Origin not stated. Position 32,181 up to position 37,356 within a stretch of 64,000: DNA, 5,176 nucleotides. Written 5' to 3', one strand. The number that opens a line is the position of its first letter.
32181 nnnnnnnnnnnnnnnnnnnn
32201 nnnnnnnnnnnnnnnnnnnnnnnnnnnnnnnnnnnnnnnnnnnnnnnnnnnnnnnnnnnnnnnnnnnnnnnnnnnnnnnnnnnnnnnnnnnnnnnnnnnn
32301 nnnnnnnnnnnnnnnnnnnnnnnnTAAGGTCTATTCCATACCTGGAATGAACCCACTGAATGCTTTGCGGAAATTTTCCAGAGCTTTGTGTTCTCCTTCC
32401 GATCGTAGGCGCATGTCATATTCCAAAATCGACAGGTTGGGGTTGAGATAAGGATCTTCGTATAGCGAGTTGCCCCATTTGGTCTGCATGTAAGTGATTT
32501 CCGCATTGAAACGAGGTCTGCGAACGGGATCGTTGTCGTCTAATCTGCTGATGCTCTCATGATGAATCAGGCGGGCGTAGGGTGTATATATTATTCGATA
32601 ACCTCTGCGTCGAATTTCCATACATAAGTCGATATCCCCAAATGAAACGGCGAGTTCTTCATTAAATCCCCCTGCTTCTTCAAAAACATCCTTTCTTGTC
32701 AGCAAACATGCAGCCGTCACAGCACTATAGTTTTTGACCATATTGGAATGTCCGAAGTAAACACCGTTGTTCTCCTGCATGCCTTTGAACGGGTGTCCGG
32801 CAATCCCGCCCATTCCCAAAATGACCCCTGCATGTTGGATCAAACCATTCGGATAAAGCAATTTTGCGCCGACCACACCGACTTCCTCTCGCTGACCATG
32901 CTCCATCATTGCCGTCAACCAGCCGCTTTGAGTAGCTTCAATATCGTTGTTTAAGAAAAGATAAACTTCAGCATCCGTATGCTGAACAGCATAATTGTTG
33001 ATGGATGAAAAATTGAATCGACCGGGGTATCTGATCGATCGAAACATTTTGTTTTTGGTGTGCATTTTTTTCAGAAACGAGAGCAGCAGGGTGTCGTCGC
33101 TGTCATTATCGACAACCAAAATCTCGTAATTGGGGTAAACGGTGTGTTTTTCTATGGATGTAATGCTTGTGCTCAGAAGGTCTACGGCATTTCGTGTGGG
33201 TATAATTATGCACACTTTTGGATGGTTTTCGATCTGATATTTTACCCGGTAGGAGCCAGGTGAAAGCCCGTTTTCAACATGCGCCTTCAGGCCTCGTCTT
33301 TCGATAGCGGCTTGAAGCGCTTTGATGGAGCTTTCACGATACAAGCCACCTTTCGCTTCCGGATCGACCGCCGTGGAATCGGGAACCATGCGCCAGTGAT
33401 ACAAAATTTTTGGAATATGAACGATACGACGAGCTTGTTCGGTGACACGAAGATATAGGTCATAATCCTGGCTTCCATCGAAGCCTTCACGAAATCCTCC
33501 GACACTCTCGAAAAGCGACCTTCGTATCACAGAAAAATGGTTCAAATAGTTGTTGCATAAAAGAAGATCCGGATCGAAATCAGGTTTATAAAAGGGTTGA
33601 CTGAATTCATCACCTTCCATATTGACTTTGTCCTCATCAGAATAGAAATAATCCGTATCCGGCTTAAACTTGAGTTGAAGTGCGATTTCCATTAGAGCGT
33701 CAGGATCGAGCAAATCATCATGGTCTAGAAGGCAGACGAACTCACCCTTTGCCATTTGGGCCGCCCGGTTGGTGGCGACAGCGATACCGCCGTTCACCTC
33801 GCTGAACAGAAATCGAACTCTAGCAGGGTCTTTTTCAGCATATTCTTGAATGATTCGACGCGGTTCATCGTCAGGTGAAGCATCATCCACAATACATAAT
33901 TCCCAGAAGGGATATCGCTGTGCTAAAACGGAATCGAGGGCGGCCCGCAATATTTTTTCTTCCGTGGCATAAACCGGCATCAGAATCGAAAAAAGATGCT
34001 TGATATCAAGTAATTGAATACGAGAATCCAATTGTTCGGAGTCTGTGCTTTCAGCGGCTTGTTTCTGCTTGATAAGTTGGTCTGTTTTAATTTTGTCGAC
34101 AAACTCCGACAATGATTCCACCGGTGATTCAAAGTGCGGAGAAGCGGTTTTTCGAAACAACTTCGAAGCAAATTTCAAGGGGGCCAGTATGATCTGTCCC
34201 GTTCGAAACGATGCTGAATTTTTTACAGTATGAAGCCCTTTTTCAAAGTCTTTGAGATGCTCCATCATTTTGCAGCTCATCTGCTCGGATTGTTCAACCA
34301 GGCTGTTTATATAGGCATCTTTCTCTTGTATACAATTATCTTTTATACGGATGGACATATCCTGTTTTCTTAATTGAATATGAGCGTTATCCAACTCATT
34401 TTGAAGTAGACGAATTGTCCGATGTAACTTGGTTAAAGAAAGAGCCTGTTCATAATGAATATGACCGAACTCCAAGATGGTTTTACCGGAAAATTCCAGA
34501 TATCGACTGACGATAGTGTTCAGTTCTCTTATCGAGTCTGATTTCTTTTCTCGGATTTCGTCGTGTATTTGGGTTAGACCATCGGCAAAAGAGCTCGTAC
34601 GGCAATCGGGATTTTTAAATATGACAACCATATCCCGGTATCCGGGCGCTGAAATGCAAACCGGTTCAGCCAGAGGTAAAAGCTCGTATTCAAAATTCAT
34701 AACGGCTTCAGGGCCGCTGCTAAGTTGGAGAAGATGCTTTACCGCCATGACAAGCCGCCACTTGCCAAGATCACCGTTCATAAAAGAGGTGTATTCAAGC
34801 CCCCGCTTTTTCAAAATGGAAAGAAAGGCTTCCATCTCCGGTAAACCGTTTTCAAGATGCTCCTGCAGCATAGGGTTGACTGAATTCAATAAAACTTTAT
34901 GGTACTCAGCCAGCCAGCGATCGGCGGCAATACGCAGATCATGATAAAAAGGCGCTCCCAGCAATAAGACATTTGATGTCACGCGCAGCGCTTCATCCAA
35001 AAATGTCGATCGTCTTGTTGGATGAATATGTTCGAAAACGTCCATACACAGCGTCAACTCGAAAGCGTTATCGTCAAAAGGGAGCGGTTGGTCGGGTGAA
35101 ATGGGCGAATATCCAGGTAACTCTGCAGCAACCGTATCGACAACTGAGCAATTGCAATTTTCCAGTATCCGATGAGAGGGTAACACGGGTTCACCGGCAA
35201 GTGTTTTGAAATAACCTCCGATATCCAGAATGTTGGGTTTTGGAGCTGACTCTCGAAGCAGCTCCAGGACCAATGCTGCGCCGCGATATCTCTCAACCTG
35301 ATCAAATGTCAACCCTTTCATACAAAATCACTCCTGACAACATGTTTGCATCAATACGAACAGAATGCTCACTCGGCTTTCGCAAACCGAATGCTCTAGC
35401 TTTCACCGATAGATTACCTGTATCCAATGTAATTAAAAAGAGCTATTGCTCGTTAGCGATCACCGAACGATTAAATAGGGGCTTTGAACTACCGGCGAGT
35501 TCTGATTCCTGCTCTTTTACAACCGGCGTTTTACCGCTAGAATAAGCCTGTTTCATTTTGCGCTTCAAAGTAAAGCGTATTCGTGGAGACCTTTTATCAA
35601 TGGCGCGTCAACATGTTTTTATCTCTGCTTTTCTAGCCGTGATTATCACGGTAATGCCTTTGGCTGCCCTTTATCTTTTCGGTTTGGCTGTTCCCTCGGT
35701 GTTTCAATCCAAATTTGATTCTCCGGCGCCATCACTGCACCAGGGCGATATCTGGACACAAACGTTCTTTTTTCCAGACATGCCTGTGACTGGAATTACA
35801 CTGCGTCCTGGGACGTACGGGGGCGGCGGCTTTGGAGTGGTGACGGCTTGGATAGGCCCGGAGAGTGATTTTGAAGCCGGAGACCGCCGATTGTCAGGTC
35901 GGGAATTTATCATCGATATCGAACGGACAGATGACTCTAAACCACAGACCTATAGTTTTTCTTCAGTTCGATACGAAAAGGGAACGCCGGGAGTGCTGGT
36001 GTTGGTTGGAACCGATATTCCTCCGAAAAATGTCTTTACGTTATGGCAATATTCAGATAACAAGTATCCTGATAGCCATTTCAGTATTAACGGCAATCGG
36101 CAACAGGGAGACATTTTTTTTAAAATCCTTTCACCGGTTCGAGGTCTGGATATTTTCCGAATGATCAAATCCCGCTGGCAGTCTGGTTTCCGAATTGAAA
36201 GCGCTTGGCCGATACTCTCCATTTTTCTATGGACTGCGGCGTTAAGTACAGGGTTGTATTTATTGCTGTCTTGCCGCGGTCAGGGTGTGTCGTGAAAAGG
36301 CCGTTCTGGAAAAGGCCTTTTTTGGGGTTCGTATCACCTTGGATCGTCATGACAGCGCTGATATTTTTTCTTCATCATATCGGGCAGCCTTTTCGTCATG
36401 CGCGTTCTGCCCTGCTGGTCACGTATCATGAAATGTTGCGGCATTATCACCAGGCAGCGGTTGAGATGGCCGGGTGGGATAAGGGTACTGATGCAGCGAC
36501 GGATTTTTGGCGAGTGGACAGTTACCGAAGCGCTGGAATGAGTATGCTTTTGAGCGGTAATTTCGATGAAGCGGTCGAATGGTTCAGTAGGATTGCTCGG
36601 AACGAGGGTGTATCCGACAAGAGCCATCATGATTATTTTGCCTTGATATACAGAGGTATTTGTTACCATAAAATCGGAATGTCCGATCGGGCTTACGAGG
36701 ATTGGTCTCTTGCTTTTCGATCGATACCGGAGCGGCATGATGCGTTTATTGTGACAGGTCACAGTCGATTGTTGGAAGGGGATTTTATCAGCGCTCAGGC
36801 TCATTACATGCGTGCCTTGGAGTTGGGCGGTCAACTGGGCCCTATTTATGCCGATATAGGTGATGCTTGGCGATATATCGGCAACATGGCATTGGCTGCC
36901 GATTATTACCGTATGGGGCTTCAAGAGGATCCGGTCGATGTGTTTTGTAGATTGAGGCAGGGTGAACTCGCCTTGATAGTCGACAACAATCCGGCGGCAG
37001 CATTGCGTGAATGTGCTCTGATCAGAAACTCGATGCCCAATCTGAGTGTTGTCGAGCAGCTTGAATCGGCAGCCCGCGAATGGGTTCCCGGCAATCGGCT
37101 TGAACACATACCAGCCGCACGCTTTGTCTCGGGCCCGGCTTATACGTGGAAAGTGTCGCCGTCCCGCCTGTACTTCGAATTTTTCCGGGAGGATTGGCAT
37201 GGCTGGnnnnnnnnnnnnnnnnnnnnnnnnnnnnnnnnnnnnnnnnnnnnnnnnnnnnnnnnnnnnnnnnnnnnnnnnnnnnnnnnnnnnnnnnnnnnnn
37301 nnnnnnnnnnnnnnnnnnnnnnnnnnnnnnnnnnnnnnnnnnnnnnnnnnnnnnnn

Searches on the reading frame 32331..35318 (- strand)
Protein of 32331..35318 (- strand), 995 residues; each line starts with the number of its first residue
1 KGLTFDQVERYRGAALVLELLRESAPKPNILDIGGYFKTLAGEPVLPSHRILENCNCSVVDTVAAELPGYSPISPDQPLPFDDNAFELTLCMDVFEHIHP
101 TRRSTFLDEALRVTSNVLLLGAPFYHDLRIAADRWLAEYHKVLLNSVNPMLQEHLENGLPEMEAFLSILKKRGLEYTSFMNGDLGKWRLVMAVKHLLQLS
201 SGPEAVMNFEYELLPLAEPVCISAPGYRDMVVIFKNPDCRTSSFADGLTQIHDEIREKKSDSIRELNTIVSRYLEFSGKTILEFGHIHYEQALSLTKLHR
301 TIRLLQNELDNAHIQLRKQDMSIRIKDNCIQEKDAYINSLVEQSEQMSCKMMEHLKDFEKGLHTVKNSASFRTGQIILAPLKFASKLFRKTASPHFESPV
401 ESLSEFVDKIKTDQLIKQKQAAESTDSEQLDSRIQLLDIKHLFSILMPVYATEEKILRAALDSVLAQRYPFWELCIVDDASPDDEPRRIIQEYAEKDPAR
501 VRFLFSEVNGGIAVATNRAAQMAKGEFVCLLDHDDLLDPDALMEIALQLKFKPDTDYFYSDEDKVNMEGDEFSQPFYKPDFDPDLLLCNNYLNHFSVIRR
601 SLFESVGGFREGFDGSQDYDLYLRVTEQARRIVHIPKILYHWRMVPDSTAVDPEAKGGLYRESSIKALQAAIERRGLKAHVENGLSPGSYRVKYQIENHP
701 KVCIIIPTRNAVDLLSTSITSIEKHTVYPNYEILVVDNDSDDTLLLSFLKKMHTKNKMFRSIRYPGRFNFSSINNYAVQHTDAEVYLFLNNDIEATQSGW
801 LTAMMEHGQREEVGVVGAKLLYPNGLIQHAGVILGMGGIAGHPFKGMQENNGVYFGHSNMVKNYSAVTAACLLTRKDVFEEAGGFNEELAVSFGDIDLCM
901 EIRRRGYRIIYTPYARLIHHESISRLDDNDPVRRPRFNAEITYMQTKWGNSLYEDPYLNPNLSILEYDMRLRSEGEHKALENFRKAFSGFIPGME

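Call 16: search_protein_families(library=pfam, proteins=[window:32331-35318:-], max_evalue=0.001)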
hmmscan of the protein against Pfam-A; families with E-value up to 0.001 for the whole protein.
window:32331-35318:- (995 aa): 5 families
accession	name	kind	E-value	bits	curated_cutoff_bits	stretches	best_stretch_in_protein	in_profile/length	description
PF00535.33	Glycos_transf_2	-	4.7e-42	144.2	23.3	2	444-606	1-167/168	Glycosyl transferase family 2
PF13641.12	Glyco_tranf_2_3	-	3.8e-17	63.5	27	2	452-545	11-107/230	Glycosyltransferase like family 2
PF10111.15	Glyco_tranf_2_2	-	3.2e-14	53.5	27.3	1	444-643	1-218/276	Glycosyltransferase like family 2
PF13632.12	Glyco_trans_2_3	-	3.4e-08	34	27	0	862-926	67-129/198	Glycosyl transferase family group 2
PF13712.12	Glyco_tranf_2_5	-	7.4e-08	32.8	27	1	774-928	45-198/210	Glycosyltransferase like family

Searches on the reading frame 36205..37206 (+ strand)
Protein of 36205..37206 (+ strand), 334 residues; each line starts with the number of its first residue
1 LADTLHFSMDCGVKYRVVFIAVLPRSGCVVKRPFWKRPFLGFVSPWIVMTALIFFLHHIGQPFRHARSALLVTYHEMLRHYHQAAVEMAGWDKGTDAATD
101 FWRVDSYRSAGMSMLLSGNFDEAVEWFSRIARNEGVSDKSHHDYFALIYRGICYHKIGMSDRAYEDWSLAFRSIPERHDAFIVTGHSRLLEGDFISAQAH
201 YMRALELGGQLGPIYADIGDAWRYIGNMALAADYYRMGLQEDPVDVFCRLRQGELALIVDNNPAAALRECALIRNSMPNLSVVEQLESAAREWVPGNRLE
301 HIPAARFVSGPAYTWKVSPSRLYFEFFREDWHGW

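Call 87: search_protein_families(library=pfam, proteins=[window:36205-37206:+], max_evalue=0.0001)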
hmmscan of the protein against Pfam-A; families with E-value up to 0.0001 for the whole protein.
window:36205-37206:+ (334 aa): 2 families
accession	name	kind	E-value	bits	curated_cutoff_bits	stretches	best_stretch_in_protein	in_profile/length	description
PF07719.23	TPR_2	-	9.1e-10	38.3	27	0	106-130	3-27/34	Tetratricopeptide repeat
PF00515.34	TPR_1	-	2.9e-09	36.8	27.8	0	146-168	3-25/34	Tetratricopeptide repeat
